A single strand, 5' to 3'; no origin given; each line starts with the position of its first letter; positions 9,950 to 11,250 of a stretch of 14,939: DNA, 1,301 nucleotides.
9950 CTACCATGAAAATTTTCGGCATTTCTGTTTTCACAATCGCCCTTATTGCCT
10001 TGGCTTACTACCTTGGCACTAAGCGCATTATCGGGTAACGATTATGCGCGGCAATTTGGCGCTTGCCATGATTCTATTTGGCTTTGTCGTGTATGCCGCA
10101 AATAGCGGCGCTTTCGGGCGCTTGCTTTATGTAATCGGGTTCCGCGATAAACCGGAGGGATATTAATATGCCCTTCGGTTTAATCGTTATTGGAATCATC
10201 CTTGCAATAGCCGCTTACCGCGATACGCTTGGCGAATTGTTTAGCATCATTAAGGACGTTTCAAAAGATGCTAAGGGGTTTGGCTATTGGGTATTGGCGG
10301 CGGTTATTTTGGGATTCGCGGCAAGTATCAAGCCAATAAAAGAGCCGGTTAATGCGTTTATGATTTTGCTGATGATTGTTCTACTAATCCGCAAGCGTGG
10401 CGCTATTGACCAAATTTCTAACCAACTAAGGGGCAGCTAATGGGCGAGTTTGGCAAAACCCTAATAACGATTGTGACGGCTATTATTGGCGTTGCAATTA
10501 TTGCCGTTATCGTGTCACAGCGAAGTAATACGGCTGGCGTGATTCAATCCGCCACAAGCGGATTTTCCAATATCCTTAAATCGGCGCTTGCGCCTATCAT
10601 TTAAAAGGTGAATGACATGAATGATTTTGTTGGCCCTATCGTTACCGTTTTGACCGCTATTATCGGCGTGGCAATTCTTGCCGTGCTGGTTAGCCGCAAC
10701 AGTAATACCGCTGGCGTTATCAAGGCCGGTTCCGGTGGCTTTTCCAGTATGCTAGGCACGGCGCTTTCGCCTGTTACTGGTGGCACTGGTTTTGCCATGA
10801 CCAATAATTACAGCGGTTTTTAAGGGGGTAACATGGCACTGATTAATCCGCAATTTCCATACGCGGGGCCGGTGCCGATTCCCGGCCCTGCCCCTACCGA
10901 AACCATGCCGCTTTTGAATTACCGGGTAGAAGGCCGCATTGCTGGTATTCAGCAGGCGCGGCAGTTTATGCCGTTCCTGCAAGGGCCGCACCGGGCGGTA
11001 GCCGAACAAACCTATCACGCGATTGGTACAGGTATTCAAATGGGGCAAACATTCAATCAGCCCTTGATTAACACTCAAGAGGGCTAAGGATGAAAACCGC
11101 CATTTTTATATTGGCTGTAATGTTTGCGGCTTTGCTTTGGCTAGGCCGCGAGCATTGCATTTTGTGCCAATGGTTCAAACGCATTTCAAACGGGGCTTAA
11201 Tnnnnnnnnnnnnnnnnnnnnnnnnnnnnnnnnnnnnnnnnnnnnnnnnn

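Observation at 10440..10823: Tandem paralogous membrane proteins P32 and P34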

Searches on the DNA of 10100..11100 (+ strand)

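Call 3: search_dna_similar(query=window:10100-11100:+, collection=phages, mode=near, max_rows=30)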
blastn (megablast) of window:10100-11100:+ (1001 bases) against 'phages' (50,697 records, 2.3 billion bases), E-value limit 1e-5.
Records with a match: 75; places in all: 75; records where one place covers at least 80% of the query: 75.
Best place of each record, by identity: >=99% 34; 95-99% 32; 90-95% 2; 80-90% 7.
By first word of the organism name: Enterobacteria 60; Salmonella 11; Burkholderia 2; Erwinia 1; Pseudomonas 1.
By host as written in the record: Salmonella enterica serovar Typhimurium LT2 - pKJK5 50; Salmonella enterica subsp. enterica serovar Typhimurium BAA-2828 (MHM112) 11; - 9; Burkholderia contaminans 5080 1; Erwinia amylovora KT-1 1; Burkholderia cepacia 1; Pseudomonas putida KT2440 1; Pseudomonas putida KT2440 - pKJK5 1.
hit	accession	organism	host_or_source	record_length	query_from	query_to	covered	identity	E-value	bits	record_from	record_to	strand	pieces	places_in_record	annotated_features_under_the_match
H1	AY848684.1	Enterobacteria phage L17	-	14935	1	1001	100%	99.7%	0e+0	1832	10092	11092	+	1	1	XVIII: DNA delivery | XXX: minor capsid protein | XXXIV: P34 | XXXII: DNA delivery | ORFl: hypothetical protein | and 1 other names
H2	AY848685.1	Enterobacteria phage PR3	-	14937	1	1001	100%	99.7%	0e+0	1832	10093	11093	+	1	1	XVIII: DNA delivery | XXX: minor capsid protein | XXXIV: P34 | XXXII: DNA delivery | ORFl: hypothetical protein | and 1 other names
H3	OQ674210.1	Burkholderia phage vB_Bco-CSP1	Burkholderia contaminans 5080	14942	1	1001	100%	99.7%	0e+0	1832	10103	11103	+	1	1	DNA delivery protein (x3) | minor capsid protein | hypothetical protein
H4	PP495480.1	Salmonella phage PKJ.Vi.20.1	Salmonella enterica subsp. enterica ...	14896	1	1001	100%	99.7%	0e+0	1832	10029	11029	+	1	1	packaging DNA injection protein | minor capsid protein (x2) | DNA injection protein | putative alc transcription terminator | hypothetical protein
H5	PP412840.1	Enterobacteria phage PRDmagenta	Salmonella enterica serovar Typhimurium ...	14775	1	1001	100%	99.5%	0e+0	1821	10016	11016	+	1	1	tail tube DNA translocation protein (x2) | cementing protein | membrane DNA delivery | hypothetical protein (x2)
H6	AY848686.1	Enterobacteria phage PR4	-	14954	1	1001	100%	99.4%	0e+0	1816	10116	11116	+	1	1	XVIII: DNA delivery | XXX: minor capsid protein | XXXIV: P34 | XXXII: DNA delivery | ORFl: hypothetical protein | and 1 other names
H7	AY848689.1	Enterobacteria phage PRD1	-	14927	1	1001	100%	99.4%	0e+0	1816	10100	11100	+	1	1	XVIII: DNA delivery | XXX: minor capsid protein | XXXIV: P34 | XXXII: DNA delivery | ORFl: hypothetical protein | and 1 other names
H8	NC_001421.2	Enterobacteria phage PRD1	-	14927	1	1001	100%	99.4%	0e+0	1816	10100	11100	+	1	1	XVIII: DNA delivery | XXX: minor head protein | XXXIV: membrane DNA delivery | XXXII: membrane DNA delivery | ORFl: hypothetical protein | and 1 other names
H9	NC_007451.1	Enterobacteria phage PR4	-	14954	1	1001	100%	99.4%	0e+0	1816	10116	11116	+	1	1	XVIII: DNA delivery | XXX: minor head protein | XXXIV: membrane DNA delivery | XXXII: membrane DNA delivery | ORFl: hypothetical protein | and 1 other names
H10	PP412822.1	Enterobacteria phage PRDbrick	Salmonella enterica serovar Typhimurium ...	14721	1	1001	100%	99.4%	0e+0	1816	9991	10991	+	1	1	tail tube DNA translocation protein (x2) | cementing protein | membrane DNA delivery | hypothetical protein (x2)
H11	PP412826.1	Enterobacteria phage PRDchartreuse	Salmonella enterica serovar Typhimurium ...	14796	1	1001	100%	99.4%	0e+0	1816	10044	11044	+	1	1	tail tube DNA translocation protein (x2) | cementing protein | membrane DNA delivery | hypothetical protein (x2)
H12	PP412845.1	Enterobacteria phage PRDmustard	Salmonella enterica serovar Typhimurium ...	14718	1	1001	100%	99.4%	0e+0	1816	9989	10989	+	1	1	tail tube DNA translocation protein (x2) | cementing protein | membrane DNA delivery | hypothetical protein (x2)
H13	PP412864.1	Enterobacteria phage PRDvermilion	Salmonella enterica serovar Typhimurium ...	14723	1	1001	100%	99.4%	0e+0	1816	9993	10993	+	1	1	tail tube DNA translocation protein (x2) | cementing protein | membrane DNA delivery | hypothetical protein (x2)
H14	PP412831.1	Enterobacteria phage PRDemerald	Salmonella enterica serovar Typhimurium ...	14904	1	1001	100%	99.3%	0e+0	1810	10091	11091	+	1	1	tail tube DNA translocation protein (x2) | cementing protein | membrane DNA delivery | hypothetical protein (x2)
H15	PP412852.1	Enterobacteria phage PRDplum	Salmonella enterica serovar Typhimurium ...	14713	1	1001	100%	99.3%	0e+0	1810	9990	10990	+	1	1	tail tube DNA translocation protein (x2) | cementing protein | membrane DNA delivery | hypothetical protein (x2)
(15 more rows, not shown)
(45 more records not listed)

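Call 5: get_annotated_region(hit=H8, flank=1500)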
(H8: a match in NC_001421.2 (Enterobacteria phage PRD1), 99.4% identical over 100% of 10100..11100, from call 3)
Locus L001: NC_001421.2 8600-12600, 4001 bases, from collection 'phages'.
description: Enterobacteria phage PRD1, complete genome.
organism: Enterobacteria phage PRD1 (NCBI taxid 10658)
taxonomy: Viruses; Varidnaviria; Bamfordvirae; Preplasmiviricota; Tectiliviricetes; Kalamavirales; Tectiviridae; Alphatectivirus; Alphatectivirus PRD1
host: -; source: -; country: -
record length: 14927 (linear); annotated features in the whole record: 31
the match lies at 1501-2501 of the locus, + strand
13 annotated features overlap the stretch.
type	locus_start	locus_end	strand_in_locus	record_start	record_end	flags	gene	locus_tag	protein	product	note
CDS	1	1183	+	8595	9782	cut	III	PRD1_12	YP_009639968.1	minor head protein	P3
CDS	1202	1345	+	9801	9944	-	XXII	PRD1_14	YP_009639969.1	DNA packaging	P22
CDS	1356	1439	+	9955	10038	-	ORFx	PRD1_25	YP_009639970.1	hypothetical protein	gpx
CDS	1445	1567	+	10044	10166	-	ORFl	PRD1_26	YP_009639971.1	hypothetical protein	gpl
CDS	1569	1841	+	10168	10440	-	XVIII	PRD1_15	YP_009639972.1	DNA delivery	P18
CDS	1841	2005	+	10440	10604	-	XXXII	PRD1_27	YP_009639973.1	membrane DNA delivery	P32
CDS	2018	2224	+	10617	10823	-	XXXIV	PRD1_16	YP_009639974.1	membrane DNA delivery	-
CDS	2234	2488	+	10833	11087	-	XXX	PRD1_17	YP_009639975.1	minor head protein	P30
CDS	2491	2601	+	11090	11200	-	ORFq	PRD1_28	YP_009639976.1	hypothetical protein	gpq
CDS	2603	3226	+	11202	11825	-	XI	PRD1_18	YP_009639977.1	DNA delivery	P11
CDS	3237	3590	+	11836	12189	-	XVI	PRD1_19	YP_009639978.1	hypothetical protein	P16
CDS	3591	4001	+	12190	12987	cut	VII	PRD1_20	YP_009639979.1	transglycosylase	P7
CDS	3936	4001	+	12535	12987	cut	XIV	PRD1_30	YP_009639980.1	transglycosylase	P14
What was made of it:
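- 10440..10604 (+): Gene XXXII, protein P32 (54 aa). PRD1_DD family, 'first/short' paralog class. Predicted TM helix about residues 3-28, second helix 31-49, no tail. Annotated as XXXII/P32 'membrane DNA delivery' in NC_001421 (call 5).
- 10617..10823 (+): Gene XXXIV, protein P34 (68 aa). PRD1_DD family, canonical 'second/long' paralog class. TM helix 5-28, helix 31-49, Gly/Thr/Asn-rich tail from about residue 50. Annotated as XXXIV/P34 (call 5).
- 10168..10440 (+): Gene XVIII, protein P18 (90 aa, multi-pass membrane protein). Conserved upstream partner of the PRD1_DD copies. Annotation (call 5).
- On Pfam PF11087 PRD1_DD: Window gene order is P3-P22-x-l-P18-P32-P34-P30 (call 5).
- On Alphatectivirus genes XXXII / XXXIV (orthologs of PRD1 P32 and P34): Same coordinates as NC_001421 (call 5).
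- Checked: They coincide with annotated PRD1 genes XXXII (10440-10604) and XXXIV (10617-10823) (call 5).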
